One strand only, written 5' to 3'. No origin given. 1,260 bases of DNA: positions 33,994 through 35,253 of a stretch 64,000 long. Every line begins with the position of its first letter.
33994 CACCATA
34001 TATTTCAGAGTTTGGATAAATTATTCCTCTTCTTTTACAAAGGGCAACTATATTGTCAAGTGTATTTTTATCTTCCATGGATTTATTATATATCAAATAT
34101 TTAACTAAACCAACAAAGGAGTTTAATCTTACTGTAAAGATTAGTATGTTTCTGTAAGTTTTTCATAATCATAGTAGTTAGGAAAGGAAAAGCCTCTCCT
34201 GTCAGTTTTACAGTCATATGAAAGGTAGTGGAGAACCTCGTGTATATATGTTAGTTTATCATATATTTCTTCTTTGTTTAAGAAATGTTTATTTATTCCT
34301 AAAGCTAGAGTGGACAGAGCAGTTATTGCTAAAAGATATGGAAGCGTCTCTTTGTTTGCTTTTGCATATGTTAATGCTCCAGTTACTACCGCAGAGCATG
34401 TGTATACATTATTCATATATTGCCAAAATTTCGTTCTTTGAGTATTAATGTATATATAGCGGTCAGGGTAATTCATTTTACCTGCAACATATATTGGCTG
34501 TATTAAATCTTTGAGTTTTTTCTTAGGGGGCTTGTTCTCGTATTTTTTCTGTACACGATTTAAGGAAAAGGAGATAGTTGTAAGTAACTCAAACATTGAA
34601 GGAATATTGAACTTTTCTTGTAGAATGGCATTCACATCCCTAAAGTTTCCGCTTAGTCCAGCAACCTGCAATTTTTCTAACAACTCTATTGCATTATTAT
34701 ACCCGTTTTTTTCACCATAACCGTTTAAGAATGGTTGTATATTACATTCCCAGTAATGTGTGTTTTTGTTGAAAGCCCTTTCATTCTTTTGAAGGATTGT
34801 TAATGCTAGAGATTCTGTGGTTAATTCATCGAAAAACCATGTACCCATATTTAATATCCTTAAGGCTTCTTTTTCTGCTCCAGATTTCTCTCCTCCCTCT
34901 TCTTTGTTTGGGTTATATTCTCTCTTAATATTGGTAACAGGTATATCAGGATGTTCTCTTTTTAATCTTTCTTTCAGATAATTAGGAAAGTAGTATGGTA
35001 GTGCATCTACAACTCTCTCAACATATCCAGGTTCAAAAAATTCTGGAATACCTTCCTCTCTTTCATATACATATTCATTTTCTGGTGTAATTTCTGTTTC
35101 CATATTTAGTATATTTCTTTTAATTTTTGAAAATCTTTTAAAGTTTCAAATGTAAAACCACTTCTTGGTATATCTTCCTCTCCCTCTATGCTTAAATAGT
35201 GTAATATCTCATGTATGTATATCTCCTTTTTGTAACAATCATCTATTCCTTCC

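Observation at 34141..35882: Tandem pair of diverged paralogs with a C-terminal HExxH motif and a strikingly conserved acidic N-terminus: an unassigned putative metallopeptidase family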

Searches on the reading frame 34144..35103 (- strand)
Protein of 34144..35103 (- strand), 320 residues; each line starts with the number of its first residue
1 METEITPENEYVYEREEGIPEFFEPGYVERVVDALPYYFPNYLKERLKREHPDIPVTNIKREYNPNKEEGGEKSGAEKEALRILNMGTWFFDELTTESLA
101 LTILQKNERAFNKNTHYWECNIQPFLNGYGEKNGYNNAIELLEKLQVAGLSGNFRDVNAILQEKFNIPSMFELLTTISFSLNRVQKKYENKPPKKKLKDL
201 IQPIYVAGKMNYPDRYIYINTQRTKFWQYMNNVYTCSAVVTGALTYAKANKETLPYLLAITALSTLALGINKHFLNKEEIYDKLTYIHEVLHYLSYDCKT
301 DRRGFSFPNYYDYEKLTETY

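Call 4: search_protein_families(library=pfam, proteins=[window:34144-35103:-], max_evalue=10)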
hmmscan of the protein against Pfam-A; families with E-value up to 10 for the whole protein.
window:34144-35103:- (320 aa): 0 families
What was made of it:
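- On Any curated family (Pfam-A, NCBIfam, PHROGs, PADLOC) or solved structure, by sequence: A and B give no Pfam hit at E up to 10 (call 4).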

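Call 5: search_protein_families(library=ncbifam, proteins=[window:34144-35103:-], max_evalue=10)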
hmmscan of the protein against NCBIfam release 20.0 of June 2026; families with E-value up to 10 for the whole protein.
window:34144-35103:- (320 aa): 0 families

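Call 7: search_protein_families(library=phrogs, proteins=[window:34144-35103:-], max_evalue=10)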
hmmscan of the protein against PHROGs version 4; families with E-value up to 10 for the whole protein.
window:34144-35103:- (320 aa): 1 family
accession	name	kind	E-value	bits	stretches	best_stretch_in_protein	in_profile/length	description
phrog_19709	-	unknown function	0.2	12.7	1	253-273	21-41/47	-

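Call 8: search_protein_families(library=padloc, proteins=[window:34144-35103:-], max_evalue=10)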
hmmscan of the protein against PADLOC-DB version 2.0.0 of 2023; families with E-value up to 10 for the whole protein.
window:34144-35103:- (320 aa): 0 families
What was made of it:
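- On Any curated family (Pfam-A, NCBIfam, PHROGs, PADLOC) or solved structure, by sequence: PHROGs and PADLOC give nothing significant (calls 7, 8).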

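Call 13: find_homologous_proteins(query=window:34144-35103:-, max_evalue=0.001)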
Query window:34144-35103:- (320 aa): 15 proteins with E <= 0.001 among 1919 candidates.
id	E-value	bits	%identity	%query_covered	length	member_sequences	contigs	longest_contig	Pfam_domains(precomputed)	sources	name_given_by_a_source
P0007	7.8e-215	730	100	100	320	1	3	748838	-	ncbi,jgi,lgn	ncbi:MAG: hypothetical protein ACOX0R_00940 [Candidatus Dojkabacteria bacterium]|jgi:hypothetical pr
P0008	1.4e-175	601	86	98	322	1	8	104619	-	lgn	-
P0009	5.0e-106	372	57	100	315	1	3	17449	-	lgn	-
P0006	7.4e-45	172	39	99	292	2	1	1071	-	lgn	-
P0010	1.1e-38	151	37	100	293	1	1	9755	-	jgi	-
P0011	4.4e-38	149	37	96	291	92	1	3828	-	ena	-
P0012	4.7e-37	146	34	94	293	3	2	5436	-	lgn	-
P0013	2.5e-36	143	39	95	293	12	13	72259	-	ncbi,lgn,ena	-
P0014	6.5e-36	142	34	94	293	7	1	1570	-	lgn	-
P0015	2.6e-35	140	32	96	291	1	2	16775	-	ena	-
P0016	4.2e-35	139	34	96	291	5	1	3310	-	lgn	-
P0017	1.7e-34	137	36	100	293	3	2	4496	-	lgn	-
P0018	4.8e-32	129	34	97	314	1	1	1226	-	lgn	-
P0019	5.6e-32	129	33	97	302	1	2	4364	-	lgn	-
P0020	2.7e-30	124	34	95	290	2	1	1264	-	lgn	-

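Call 18: search_solved_structures(query=A4, max_evalue=10, show_alignments=2)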
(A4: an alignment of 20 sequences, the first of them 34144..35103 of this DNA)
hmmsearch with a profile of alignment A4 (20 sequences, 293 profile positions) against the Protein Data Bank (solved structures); distinct sequences matched with E-value up to 10: 2.
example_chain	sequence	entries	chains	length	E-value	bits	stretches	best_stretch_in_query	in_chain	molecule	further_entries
4hl4_A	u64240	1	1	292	0.21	14.4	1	29-125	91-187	TBC1 domain family member 20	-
4hlq_A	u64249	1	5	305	0.23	14.2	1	29-125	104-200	TBC1 domain family member 20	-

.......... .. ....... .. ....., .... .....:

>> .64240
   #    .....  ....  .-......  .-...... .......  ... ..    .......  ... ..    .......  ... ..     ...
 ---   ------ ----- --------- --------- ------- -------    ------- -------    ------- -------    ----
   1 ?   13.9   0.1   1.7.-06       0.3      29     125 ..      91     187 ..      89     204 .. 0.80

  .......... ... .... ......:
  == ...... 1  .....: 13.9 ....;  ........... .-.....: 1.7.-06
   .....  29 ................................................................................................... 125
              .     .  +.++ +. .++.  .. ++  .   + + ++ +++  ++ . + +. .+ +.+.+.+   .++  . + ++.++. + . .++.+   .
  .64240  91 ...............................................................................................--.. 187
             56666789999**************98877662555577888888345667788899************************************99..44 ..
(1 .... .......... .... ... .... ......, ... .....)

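Call 19: find_encoding_contigs(protein=P0013, flank=6000, max_places=4)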
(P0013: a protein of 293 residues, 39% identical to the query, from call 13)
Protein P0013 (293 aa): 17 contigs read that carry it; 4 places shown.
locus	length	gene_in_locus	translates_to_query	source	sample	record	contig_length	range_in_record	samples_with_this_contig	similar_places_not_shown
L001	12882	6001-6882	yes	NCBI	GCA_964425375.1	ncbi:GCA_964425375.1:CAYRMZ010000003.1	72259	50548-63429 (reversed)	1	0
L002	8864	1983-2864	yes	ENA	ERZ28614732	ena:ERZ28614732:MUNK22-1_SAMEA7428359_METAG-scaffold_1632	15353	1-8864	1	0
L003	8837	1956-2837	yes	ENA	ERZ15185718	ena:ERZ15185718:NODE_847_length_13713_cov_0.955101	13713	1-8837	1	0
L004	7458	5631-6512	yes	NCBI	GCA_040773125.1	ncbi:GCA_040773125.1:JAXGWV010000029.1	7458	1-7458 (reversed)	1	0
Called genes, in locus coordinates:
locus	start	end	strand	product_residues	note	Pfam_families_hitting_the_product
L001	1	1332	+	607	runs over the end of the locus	PF00005:ABC_tran, PF02463:SMC_N (faint)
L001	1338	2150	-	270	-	PF06182:ABC2_membrane_6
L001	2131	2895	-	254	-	PF06182:ABC2_membrane_6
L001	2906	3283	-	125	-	-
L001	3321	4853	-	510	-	PF01336:tRNA_anti-codon, PF00152:tRNA-synt_2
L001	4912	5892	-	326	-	PF03734:YkuD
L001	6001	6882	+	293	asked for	-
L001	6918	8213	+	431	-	PF00587:tRNA-synt_2b, PF03129:HGTP_anticodon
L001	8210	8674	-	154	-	PF01272:GreA_GreB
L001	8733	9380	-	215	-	PF01746:tRNA_m1G_MT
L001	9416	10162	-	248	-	PF04536:TPM_phosphatase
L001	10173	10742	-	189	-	PF04011:LemA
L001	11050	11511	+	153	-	PF03449:GreA_GreB_N, PF01272:GreA_GreB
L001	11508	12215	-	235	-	PF00696:AA_kinase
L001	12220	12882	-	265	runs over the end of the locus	-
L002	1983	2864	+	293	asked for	-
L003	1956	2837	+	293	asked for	-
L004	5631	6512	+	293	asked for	-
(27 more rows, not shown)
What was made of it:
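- Checked: The divergent upstream gene is a YkuD L,D-transpeptidase, judged from the Pfam hits of its orthologues (call 19).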

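Call 20: find_encoding_contigs(protein=P0009, flank=6000, max_places=2)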
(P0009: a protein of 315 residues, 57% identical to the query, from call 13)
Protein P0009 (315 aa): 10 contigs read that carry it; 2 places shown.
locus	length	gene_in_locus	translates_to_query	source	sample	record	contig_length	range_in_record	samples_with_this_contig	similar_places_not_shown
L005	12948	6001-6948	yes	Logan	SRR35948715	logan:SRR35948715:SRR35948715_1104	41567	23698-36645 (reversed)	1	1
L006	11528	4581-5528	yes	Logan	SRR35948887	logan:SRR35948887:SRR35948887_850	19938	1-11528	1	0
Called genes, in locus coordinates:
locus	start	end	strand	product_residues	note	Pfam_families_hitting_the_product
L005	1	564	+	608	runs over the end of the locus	PF00005:ABC_tran, PF02463:SMC_N (weak)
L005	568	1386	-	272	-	PF06182:ABC2_membrane_6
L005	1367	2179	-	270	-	PF06182:ABC2_membrane_6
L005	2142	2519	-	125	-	-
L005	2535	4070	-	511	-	PF01336:tRNA_anti-codon, PF00152:tRNA-synt_2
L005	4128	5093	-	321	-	PF03734:YkuD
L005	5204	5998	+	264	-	-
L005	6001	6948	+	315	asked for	-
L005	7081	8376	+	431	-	PF00587:tRNA-synt_2b, PF03129:HGTP_anticodon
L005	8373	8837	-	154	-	PF01272:GreA_GreB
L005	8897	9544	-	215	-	PF01746:tRNA_m1G_MT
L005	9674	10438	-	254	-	-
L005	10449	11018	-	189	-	PF04011:LemA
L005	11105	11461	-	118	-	-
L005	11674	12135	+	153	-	PF03449:GreA_GreB_N, PF01272:GreA_GreB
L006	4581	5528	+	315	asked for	-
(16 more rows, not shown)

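Call 21: predict_structure(alignment_id=A4)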
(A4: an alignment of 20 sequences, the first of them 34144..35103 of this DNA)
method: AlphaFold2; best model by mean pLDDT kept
length: 320 residues; sequences in the alignment: 20
mean_pLDDT: 76.8   pTM: 0.78
mean pLDDT of the five models: 76.8, 68.4, 54.6, 54.1, 53.4
residues with pLDDT >= 90: 92; 70-90: 125; 50-70: 68; < 50: 35
segments of 3 or more residues with pLDDT < 50: 1-12, 64-70, 193-205
pLDDT, mean of each block of 10 residues (from residue 1): 39 67 93 96 97 89 50 74 86 91 72 63 75 86 95 93 91 86 73 44 58 88 76 62 55 64 67 75 90 94 90 82
secondary structure, 60 per line:
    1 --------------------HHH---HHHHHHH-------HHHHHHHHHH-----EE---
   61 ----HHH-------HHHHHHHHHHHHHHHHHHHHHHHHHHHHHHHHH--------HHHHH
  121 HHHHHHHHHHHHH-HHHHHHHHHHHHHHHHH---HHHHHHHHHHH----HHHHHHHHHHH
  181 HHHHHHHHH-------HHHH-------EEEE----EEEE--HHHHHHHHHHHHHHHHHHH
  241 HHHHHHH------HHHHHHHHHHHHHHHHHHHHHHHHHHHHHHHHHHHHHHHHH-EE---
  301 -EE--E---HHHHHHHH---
elements in order: H27-33 H41-50 H75-107 H116-133 H135-151 H155-165 H170-189 H197-200 E208-211 E216-219 H222-247 H254-294 H310-317
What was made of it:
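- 34141..35103 (-): Gene A, 320 aa: the long paralogue. It is identical to P0007, an NCBI 'hypothetical protein ACOX0R_00940' from Candidatus Dojkabacteria. AF2 model pLDDT 76.8, pTM 0.78 (call 21).
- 34279..34440 (-): A-specific helical hairpin insert (residues about 222-275) between the beta-hairpin and the HExxH turns. It is moderately hydrophobic. Helices 222-247 and 254-294 (call 21).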

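Call 23: search_protein_representatives(alignment_id=A4)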
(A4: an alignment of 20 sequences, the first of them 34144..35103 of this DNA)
Query: 20 sequences, 293 profile positions. Proteins with E-value up to 0.001 (for the whole library): 26; up to 1e-10: 13; up to 1e-30: 7. The best 26 are listed.
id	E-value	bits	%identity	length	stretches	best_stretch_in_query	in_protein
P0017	1.4e-116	405.6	-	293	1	1-293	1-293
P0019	3.6e-103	361.6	-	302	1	1-293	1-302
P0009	3.7e-93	328.7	-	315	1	1-293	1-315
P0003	2.4e-74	266.9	-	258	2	1-200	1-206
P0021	6.1e-41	157.3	-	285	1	2-293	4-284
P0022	2.0e-33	132.6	-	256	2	9-207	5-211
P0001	4.2e-31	125.0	-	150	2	100-201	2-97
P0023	1.5e-22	97.0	-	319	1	15-279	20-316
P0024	6.6e-21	91.5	-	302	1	13-282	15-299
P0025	1.0e-19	87.7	-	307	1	29-280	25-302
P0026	7.3e-18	81.6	-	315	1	13-285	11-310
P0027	9.9e-15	71.3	-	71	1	211-280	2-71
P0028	2.4e-12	63.4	-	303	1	23-278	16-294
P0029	3.0e-08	50.0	-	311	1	5-278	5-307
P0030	2.8e-07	46.8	-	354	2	12-154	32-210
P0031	4.8e-07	46.0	-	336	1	31-271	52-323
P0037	1.4e-04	38.0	-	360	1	29-178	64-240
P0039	2.1e-04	37.4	-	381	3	13-109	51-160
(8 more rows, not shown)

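Call 31: find_encoding_contigs(protein=P0029, flank=6000, max_places=2)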
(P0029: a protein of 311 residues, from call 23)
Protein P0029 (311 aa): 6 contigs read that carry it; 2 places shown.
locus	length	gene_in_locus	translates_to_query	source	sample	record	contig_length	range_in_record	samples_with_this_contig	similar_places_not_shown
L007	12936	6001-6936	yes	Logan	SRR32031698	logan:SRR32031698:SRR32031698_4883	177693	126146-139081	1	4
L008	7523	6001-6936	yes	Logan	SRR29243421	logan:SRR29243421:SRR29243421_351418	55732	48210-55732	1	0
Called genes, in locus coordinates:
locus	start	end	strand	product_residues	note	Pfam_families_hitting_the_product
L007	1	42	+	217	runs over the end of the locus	-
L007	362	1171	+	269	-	-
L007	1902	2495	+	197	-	-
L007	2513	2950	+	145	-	-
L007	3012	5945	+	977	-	PF00089:Trypsin, PF13365:Trypsin_2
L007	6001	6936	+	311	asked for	-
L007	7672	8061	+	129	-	-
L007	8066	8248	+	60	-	-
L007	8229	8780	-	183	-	-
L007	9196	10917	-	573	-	PF00078:RVT_1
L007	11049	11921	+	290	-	-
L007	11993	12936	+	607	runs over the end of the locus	PF03235:GmrSD_N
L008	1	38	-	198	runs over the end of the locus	PF12389:Peptidase_M73 (weak)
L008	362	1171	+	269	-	-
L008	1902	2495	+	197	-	-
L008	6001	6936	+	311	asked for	-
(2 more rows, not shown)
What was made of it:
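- One distant, motif-less member lies next to a trypsin-like protease, a reverse transcriptase and a GmrSD gene (call 31).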

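Call 32: find_encoding_contigs(protein=P0023, flank=6000, max_places=2)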
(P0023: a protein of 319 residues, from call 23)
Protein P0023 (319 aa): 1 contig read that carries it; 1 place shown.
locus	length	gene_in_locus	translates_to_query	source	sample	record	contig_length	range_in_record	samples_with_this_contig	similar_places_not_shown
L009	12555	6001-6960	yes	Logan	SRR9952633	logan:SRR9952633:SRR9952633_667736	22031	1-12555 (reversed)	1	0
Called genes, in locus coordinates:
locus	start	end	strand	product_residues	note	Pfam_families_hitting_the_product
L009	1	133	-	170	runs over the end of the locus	-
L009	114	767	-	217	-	PF18920:DUF5671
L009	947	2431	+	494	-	-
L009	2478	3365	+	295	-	-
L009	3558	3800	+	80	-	-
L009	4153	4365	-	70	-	-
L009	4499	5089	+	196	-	PF02655:ATP-grasp_3 (weak), PF15632:ATPgrasp_Ter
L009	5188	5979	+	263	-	-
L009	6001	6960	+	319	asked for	-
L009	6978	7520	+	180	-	PF14066:DUF4256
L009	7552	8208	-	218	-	PF27462:RecX_N (weak), PF21982:RecX_HTH1 (weak), PF02631:RecX_HTH2 (weak), PF21981:RecX_HTH3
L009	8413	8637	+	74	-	-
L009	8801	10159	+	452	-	-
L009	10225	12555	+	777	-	?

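Call 33: find_encoding_contigs(protein=P0039, flank=6000, max_places=2)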
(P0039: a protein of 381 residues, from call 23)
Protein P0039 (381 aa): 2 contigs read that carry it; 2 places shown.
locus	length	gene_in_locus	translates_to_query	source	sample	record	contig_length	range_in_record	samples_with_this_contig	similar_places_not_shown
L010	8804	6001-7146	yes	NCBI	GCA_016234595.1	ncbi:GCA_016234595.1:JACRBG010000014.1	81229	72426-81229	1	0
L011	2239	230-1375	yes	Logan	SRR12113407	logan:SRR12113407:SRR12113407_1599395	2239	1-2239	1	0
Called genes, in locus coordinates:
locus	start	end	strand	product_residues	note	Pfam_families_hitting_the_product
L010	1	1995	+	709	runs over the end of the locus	PF06452:CBM9_1, PF03425:CBM_11 (weak), PF00722:Glyco_hydro_16, PF26113:GH16_XgeA, PF03935:SKN1_KRE6_Sbg1 (weak)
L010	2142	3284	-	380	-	PF00365:PFK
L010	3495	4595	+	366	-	PF01791:DeoC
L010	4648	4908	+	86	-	PF13384:HTH_23, PF13518:HTH_28 (weak)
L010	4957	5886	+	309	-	-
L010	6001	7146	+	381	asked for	-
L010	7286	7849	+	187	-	-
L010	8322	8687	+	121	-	PF11171:DUF2958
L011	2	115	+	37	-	?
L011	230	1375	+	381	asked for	-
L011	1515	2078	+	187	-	-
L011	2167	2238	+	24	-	?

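Call 49: find_related_loci(query=A4, collection=genome_contigs, flank=6000)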
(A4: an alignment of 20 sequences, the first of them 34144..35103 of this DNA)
Query A4 (320 aa) in genome_contigs; peptide patterns used: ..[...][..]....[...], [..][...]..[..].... (x = any residue, [..] = any of these).
28 stretches matched a pattern; 3 encode a relative of the query (tblastn E <= 1e-3); 3 distinct loci.
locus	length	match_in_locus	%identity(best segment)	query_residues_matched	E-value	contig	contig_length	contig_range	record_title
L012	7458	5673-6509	39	17-320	6e-44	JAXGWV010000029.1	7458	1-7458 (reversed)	MAG: Candidatus Dojkabacteria bacterium isolate AnMBR.bin475 bin475_29, whole genome shotgun sequence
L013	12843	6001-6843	37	13-320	9e-43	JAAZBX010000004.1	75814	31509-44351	MAG: Candidatus Dojkabacteria bacterium isolate AS06rmzACSIP_65 218560_AS06, whole genome shotgun sequence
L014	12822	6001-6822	35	20-320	1e-38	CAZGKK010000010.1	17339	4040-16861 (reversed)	MAG TPA_asm: uncultured Candidatus Saccharibacteria bacterium isolate SRP192927_co6_329 genome assembly, contig: NODE_74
